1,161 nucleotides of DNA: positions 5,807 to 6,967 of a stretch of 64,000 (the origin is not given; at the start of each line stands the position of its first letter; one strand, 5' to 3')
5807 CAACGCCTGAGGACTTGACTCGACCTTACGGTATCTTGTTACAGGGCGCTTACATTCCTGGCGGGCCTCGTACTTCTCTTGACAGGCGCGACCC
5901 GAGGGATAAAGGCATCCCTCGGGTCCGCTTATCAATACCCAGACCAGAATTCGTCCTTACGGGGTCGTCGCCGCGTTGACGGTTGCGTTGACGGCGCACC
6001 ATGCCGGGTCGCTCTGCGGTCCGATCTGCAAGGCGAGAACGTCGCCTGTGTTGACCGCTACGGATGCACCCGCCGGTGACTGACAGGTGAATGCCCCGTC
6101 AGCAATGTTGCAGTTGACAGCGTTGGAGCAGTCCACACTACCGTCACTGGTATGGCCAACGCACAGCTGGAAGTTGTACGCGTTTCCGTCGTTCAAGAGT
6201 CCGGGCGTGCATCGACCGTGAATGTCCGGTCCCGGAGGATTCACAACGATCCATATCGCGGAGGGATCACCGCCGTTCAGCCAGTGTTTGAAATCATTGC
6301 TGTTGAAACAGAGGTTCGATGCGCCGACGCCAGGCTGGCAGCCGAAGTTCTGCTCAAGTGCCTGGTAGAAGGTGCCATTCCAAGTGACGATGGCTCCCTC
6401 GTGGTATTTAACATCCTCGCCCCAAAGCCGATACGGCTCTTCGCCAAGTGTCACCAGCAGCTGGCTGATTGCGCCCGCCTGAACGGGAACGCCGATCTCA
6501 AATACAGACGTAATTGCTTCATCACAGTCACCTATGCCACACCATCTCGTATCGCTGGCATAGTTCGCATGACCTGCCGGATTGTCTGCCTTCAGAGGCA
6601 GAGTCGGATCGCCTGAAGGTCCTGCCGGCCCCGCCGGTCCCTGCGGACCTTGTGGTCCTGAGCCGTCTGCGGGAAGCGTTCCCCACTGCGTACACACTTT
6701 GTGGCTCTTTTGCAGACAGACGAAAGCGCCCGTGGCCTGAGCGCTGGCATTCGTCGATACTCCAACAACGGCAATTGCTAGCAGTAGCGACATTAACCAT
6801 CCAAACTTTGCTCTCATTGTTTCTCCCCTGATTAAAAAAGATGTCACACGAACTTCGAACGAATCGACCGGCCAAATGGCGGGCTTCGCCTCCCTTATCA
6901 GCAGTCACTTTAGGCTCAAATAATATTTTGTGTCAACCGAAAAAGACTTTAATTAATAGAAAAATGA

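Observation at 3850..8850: AT-rich, IS-scarred accretion zone next to the ICE with a Cys-rich collagen-like/CBM5-12-like secreted protein and a dead SNase-like nuclease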

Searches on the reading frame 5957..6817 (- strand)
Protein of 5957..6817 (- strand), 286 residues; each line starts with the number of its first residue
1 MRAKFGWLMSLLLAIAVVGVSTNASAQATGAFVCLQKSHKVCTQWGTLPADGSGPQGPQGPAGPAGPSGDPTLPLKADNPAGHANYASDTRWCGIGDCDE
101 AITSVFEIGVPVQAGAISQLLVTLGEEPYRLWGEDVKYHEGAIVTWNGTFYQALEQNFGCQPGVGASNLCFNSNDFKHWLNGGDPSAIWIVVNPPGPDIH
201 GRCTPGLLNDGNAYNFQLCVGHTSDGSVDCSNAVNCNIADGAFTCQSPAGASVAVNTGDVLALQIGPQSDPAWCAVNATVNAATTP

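Call 3: search_protein_families(library=pfam, proteins=[window:5957-6817:-], max_evalue=1)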
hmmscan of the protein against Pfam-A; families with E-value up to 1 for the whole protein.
window:5957-6817:- (286 aa): 1 family
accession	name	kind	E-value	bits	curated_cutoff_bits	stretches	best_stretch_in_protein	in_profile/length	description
PF02839.19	CBM_5_12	-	0.004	17.6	26.2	1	132-154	2-24/44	Carbohydrate-binding module family 5/12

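Call 7: find_homologous_proteins(query=window:5957-6817:-, max_evalue=0.001)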
Query window:5957-6817:- (286 aa): 3 proteins with E <= 0.001 among 2563 candidates.
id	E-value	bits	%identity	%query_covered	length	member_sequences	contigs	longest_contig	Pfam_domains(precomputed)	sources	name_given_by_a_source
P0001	9.9e-196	667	100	100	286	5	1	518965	-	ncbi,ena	-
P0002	4.9e-154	530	80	100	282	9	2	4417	-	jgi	jgi:hypothetical protein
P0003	8.2e-92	326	87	56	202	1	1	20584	-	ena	-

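Call 8: find_encoding_contigs(protein=P0001, flank=10000, max_places=6)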
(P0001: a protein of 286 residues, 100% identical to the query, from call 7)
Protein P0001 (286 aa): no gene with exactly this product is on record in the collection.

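Call 9: find_encoding_contigs(protein=P0002, flank=10000, max_places=6)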
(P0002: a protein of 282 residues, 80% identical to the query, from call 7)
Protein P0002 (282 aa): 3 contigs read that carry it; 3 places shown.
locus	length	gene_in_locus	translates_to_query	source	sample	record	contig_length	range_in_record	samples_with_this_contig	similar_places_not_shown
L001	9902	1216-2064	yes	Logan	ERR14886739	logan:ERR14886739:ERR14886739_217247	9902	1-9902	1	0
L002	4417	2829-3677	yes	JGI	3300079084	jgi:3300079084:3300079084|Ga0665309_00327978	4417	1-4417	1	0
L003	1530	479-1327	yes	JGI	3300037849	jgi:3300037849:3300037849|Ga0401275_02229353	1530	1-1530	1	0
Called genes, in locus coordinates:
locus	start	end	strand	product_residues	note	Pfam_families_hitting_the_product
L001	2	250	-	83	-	?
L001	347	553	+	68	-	-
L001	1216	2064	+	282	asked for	-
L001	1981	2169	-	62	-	-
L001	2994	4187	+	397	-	PF01590:GAF, PF13185:GAF_2, PF00512:HisKA, PF13581:HATPase_c_2 (weak), PF02518:HATPase_c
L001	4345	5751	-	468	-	PF13439:Glyco_transf_4, PF20706:GT4-conflict (faint), PF00534:Glycos_transf_1, PF13692:Glyco_trans_1_4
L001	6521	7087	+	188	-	PF04519:Bactofilin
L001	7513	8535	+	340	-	PF00296:Bac_luciferase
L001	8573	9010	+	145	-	-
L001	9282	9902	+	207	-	?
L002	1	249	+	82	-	?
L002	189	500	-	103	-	-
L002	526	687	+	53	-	PF01609:DDE_Tnp_1, PF13751:DDE_Tnp_1_6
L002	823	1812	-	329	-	PF08240:ADH_N, PF00107:ADH_zinc_N, PF13602:ADH_zinc_N_2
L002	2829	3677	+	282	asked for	-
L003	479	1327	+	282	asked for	-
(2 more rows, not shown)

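Call 10: find_encoding_contigs(protein=P0003, flank=10000, max_places=6)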
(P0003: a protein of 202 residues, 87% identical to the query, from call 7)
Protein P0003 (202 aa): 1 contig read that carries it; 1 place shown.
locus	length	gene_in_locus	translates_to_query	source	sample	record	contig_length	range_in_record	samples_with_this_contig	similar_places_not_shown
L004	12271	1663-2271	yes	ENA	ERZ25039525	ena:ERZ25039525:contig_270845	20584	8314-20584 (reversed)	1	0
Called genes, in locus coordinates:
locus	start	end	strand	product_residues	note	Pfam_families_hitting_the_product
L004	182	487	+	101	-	-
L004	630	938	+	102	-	-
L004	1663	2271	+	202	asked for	-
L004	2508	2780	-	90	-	-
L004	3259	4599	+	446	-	PF01624:MutS_I, PF05188:MutS_II, PF05192:MutS_III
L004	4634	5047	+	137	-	PF05190:MutS_IV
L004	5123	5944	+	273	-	PF00488:MutS_V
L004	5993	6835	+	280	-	PF01520:Amidase_3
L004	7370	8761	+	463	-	PF03710:GlnE (faint), PF01909:NTP_transf_2 (faint), PF08335:GlnD_UR_UTase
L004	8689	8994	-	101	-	-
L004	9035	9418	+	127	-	-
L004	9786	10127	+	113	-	PF24931:ACT_ACR9_3rd, PF26956:ACT_ACR_D1 (weak)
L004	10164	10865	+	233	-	-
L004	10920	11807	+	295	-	PF00589:Phage_integrase, PF02163:Peptidase_M50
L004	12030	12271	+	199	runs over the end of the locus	PF02616:SMC_ScpA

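Call 11: find_related_loci(query=window:5957-6817:-, collection=genome_contigs, flank=10000)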
Query window:5957-6817:- (286 aa) in genome_contigs; peptide patterns used: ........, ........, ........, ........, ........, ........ (x = any residue, [..] = any of these).
64 stretches matched a pattern, but none encodes a relative of the query by tblastn (E <= 1e-3).
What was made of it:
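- Tried and rejected: A genome_contigs scan with the protein found nothing (call 11).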

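Call 12: list_cluster_members(proteins=[P0001, P0002, P0003])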
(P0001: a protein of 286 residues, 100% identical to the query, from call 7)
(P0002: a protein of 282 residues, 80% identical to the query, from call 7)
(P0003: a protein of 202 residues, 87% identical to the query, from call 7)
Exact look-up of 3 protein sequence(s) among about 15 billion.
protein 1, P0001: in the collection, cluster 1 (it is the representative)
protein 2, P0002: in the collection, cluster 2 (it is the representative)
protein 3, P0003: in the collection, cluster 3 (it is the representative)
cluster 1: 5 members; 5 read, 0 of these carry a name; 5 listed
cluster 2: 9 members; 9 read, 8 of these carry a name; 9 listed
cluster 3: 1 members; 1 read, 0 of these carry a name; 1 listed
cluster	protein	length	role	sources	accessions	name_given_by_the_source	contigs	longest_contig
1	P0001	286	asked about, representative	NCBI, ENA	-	-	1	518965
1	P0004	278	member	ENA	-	-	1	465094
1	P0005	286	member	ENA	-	-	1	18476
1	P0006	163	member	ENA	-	-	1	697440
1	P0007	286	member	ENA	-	-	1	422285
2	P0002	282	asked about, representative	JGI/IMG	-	hypothetical protein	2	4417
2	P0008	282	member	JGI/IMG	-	hypothetical protein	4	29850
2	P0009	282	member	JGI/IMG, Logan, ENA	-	hypothetical protein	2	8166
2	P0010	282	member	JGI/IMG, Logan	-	hypothetical protein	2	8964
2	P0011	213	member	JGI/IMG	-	hypothetical protein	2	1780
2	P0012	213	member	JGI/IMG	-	hypothetical protein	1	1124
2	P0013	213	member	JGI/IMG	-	hypothetical protein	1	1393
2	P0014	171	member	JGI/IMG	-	hypothetical protein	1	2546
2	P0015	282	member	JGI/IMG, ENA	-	-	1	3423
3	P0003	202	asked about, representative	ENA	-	-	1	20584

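Call 19: search_protein_families(library=ncbifam, proteins=[window:5957-6817:-], max_evalue=1)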
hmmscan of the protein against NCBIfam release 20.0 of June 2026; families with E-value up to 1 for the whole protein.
window:5957-6817:- (286 aa): 0 families

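Call 23: predict_structure(alignment_id=A2)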
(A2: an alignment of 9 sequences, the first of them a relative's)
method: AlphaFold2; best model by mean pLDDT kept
length: 286 residues; sequences in the alignment: 9
mean_pLDDT: 30.0   pTM: 0.23
mean pLDDT of the five models: 30.0, 29.4, 28.8, 28.1, 28.1
residues with pLDDT >= 90: 0; 70-90: 0; 50-70: 1; < 50: 285
segments of 3 or more residues with pLDDT < 50: 1-230, 232-286
pLDDT, mean of each block of 10 residues (from residue 1): 39 30 29 35 39 36 30 28 31 35 26 22 25 24 25 25 22 22 21 22 25 38 40 46 41 29 28 28 26
secondary structure, 60 per line:
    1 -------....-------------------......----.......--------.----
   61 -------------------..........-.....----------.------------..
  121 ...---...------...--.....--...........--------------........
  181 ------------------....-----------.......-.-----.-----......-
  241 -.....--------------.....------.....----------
elements in order: H8-11 E31-36 E41-47 H80-89 E91-95 E119-123 E127-129 E136-138 E141-145 H148-158 H173-180 E199-202 E214-220 E234-239 E242-246 E261-265 E272-276

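Call 26: search_solved_structures(query=A2, max_evalue=10, show_alignments=3)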
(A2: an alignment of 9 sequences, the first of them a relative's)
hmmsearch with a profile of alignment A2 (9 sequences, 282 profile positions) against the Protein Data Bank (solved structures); distinct sequences matched with E-value up to 10: 1.
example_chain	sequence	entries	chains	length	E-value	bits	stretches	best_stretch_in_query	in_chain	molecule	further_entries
8yv3_A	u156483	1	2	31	2.8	10.3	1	51-66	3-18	Collagen alpha-1(I) chain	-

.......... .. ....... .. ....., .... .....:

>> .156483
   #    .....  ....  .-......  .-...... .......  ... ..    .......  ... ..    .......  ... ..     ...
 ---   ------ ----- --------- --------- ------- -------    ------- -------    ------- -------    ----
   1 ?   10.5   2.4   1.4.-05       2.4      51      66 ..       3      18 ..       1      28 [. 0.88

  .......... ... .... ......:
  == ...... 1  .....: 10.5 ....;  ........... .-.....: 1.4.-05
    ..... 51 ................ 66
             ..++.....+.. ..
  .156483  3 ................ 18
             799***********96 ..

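Call 27: search_protein_representatives(alignment_id=A2)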
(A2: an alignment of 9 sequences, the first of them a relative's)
Query: 9 sequences, 282 profile positions. Proteins with E-value up to 0.001 (for the whole library): 11; up to 1e-10: 6; up to 1e-30: 3. The best 11 are listed.
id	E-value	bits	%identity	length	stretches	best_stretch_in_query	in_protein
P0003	3.9e-95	334.7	-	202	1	123-282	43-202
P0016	6.8e-59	215.8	-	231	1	24-280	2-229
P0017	4.3e-35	137.7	-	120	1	2-114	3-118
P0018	4.6e-18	81.8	-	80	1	2-65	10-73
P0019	4.9e-18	81.7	-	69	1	1-69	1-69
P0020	5.7e-18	81.5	-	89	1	76-151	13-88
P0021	2.5e-08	49.9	-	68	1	213-280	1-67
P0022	5.8e-08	48.7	-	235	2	41-158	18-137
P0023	1.7e-07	47.2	-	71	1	1-61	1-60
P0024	6.9e-07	45.2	-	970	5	125-163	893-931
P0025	3.3e-04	36.4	-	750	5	115-159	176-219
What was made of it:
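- The gene is missing from 185,579 species-representative genomes (call 11) and from almost all of 1.84 billion protein representatives (call 27).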

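Call 30: find_homologous_proteins(query=A3, max_evalue=0.01)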
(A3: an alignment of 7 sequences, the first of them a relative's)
Query A3 (7 sequences) (286 aa, profile of the alignment): 7 proteins with E <= 0.01 among 8000 candidates.
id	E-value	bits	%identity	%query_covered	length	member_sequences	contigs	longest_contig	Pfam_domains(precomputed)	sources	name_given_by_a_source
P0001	2.0e-157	541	100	100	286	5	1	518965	-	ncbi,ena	-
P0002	2.5e-151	521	80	100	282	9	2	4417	-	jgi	jgi:hypothetical protein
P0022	7.0e-82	293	28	79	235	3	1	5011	-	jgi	jgi:hypothetical protein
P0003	1.4e-80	289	87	56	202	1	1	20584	-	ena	-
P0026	4.8e-50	188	71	42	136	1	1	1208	-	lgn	-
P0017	1.2e-28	118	62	41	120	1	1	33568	-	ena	-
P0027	4.1e-28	116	97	22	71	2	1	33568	-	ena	-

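Call 46: find_related_loci(query=A4, collection=metagenome_contigs, flank=8000)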
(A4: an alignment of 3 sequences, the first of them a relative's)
Query A4 (286 aa) in metagenome_contigs; peptide patterns used: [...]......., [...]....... (x = any residue, [..] = any of these).
135 stretches matched a pattern; 4 encode a relative of the query (tblastn E <= 1e-3); 4 distinct loci.
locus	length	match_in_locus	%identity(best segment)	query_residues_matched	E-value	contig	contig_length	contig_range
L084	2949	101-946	80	1-286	1e-161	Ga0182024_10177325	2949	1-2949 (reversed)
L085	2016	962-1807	80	1-286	7e-165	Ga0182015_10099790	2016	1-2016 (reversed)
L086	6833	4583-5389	48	1-286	4e-76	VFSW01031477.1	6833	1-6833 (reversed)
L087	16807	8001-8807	47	1-286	9e-75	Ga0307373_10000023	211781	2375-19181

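Call 47: find_related_loci(query=A4, collection=viral_contigs, flank=5000)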
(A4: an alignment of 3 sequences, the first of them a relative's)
Query A4 (286 aa) in viral_contigs; peptide patterns used: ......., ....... (x = any residue, [..] = any of these).
26 stretches matched a pattern, but none encodes a relative of the query by tblastn (E <= 1e-3).
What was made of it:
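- Tried and rejected: The viral contig scan found nothing (call 47).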

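Call 51: find_homologous_proteins(query=A5, max_evalue=0.01)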
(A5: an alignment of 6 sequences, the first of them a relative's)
Query A5 (6 sequences) (286 aa, profile of the alignment): 5 proteins with E <= 0.01 among 8000 candidates.
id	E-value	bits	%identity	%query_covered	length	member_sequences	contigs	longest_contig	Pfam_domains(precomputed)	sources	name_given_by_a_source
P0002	2.2e-130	452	80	100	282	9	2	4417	-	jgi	jgi:hypothetical protein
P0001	6.4e-129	447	100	100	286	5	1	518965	-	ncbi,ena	-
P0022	4.3e-87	310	28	79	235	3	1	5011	-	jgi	jgi:hypothetical protein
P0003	8.1e-58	214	87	56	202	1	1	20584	-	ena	-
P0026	1.2e-50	190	71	42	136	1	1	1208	-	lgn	-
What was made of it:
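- Tried and rejected: Three word-index searches and one exhaustive HMMER search found about five lineages only (calls 7, 27, 30, 51).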

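Call 58: search_dna_similar(query=window:5957-6817:-, collection=plasmids, mode=protein, max_evalue=0.001, max_rows=10)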
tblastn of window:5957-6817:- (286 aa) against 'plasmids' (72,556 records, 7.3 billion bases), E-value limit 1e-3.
No match.
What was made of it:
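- No homolog was found in 72,556 plasmid records (call 58).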

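Call 59: search_dna_similar(query=window:5957-6817:-, collection=phages, mode=protein, max_evalue=0.001, max_rows=10)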
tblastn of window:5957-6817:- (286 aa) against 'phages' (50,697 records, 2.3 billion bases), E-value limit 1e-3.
No match.
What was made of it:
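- On Phage tail fibre proteins: No relative in viral_contigs (call 47) or in 50,697 phage records (call 59).
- Tried and rejected: Plasmid and phage tblastn found nothing (calls 58, 59).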

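Call 60: predict_structure(alignment_id=A7)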
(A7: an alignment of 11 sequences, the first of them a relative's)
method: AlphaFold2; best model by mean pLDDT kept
length: 286 residues; sequences in the alignment: 11
mean_pLDDT: 36.4   pTM: 0.29
mean pLDDT of the five models: 36.4, 34.2, 33.8, 32.8, 31.2
residues with pLDDT >= 90: 0; 70-90: 0; 50-70: 31; < 50: 255
segments of 3 or more residues with pLDDT < 50: 1-157, 162-214, 223-228, 237-243, 256-263, 265-286
pLDDT, mean of each block of 10 residues (from residue 1): 33 27 26 32 34 31 24 24 26 34 28 24 29 39 43 48 45 38 42 31 31 50 49 49 49 51 45 35 38
secondary structure, 60 per line:
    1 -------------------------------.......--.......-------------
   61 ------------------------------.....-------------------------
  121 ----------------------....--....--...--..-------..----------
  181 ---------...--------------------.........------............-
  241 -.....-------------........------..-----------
elements in order: E32-38 E41-47 E91-95 E143-146 E149-152 E190-192 E213-221 E228-239 E242-246 E260-267
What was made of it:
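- Tried and rejected: AlphaFold2 was run twice, with 9- and 11-sequence alignments. pLDDT was 30 and 36, so the models are unusable (calls 23, 60).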

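Call 61: search_protein_families(library=pfam, alignment_id=A5, max_evalue=1)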
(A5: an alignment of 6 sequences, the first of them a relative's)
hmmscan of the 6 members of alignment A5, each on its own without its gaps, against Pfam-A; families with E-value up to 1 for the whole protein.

A. member 1, P0001 (286 aa): 1 family
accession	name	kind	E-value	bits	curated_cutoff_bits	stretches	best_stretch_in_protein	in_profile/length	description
PF02839.19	CBM_5_12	-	0.004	17.6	26.2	1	132-154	2-24/44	Carbohydrate-binding module family 5/12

B. families by the number of members that match (of 6 scanned): 2 families
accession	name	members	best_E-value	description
PF02839.19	CBM_5_12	5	0.00099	Carbohydrate-binding module family 5/12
PF11706.13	zf-CGNR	1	0.19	CGNR zinc finger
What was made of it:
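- On CBM5/12 (Pfam PF02839, SMART ChtBD3): 5 of 6 members hit at the same position (calls 3, 61).
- PF02839 hits 5 of 6 members at the same place (best E 1e-3; call 61).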

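Call 62: search_protein_families(library=pfam, proteins=[P0024, P0025], max_evalue=0.01)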
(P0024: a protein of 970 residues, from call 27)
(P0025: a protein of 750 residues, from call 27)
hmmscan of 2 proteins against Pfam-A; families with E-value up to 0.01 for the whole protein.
P0024 (970 aa): 1 family
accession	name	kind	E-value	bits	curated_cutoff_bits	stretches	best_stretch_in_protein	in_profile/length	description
PF02839.19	CBM_5_12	-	3.6e-36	123.4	26.2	2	710-748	1-43/44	Carbohydrate-binding module family 5/12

P0025 (750 aa): 3 families
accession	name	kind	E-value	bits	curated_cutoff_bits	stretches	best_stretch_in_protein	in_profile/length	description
PF02839.19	CBM_5_12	-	1.2e-25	89.6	26.2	4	380-409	2-36/44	Carbohydrate-binding module family 5/12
PF10271.14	Tmp39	-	0.00078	18.9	28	0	239-267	316-344/422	Putative transmembrane protein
PF19077.6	Big_13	-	0.0014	19.5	27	0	497-591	5-102/102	Bacterial Ig-like domain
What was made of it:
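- The family profile hits bona fide CBM_5_12 repeat proteins at E 7e-7 and 3e-4 in 1.84 billion sequences (calls 27, 62).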

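Call 63: search_protein_families(library=phrogs, proteins=[window:5957-6817:-, L087:8001-8807:+, P0022], max_evalue=0.1)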
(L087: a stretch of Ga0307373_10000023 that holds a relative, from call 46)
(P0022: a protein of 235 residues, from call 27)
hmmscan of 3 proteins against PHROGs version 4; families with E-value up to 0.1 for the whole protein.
window:5957-6817:- (286 aa): 10 families
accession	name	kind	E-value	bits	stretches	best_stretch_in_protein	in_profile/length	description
phrog_5073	-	tail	0.00013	22.1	1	22-70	77-125/519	tail fiber protein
phrog_22681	-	DNA, RNA and nucleotide metabolism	0.00038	21.4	1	33-70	97-133/157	DNA polymerase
phrog_10972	-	tail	0.00048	20.7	1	48-72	157-181/343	tail fiber protein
phrog_819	-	tail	0.0025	17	1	54-69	633-648/1024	tail protein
phrog_3449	-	tail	0.0038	16.6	1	50-72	35-60/549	tail collar protein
phrog_17587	-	tail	0.014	14.8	1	37-71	334-367/641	tail fiber protein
phrog_9328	-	unknown function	0.017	16.3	1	42-71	33-60/94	-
phrog_6320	-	tail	0.024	14.4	1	54-69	83-98/745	tail fiber protein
phrog_1658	-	unknown function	0.05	14.3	1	52-72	47-106/239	-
phrog_366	-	tail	0.058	13.8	1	53-70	344-364/474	tail fiber protein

L087:8001-8807:+ (269 aa): 13 families
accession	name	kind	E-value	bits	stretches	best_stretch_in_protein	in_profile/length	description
phrog_22681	-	DNA, RNA and nucleotide metabolism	2.4e-05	25.3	1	29-66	98-131/157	DNA polymerase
phrog_819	-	tail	0.00028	20.2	1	43-65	630-652/1024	tail protein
phrog_5073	-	tail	0.00032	20.8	1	30-65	89-125/519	tail fiber protein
phrog_14726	-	tail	0.0006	19.7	1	41-69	187-215/537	tail fiber protein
phrog_1658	-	unknown function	0.0029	18.4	1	37-69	76-108/239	-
phrog_4013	-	unknown function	0.0056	16.4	1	41-67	112-143/659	-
phrog_366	-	tail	0.0088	16.5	1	44-65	337-358/474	tail fiber protein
phrog_3449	-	tail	0.0094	15.3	1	42-67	35-60/549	tail collar protein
phrog_8745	-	tail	0.014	13.7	1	45-65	1418-1438/1803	tail fiber protein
phrog_6320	-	tail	0.027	14.2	1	44-65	183-204/745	tail fiber protein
phrog_9328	-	unknown function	0.036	15.2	1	48-69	39-60/94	-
phrog_10972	-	tail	0.039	14.4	1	44-66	167-189/343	tail fiber protein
phrog_33501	-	unknown function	0.087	14.1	0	5-20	10-25/44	-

P0022 (235 aa): 1 family
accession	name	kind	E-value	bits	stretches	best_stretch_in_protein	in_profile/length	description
phrog_14646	-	unknown function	0.059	14.7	1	95-151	50-102/172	-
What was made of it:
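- On Phage tail fibre proteins: PHROG hits cover only residues 22-72, the GXY run (call 63).
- Tried and rejected: The PHROG 'tail fibre' hits were rejected as low-complexity matches to the GXY run (call 63).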
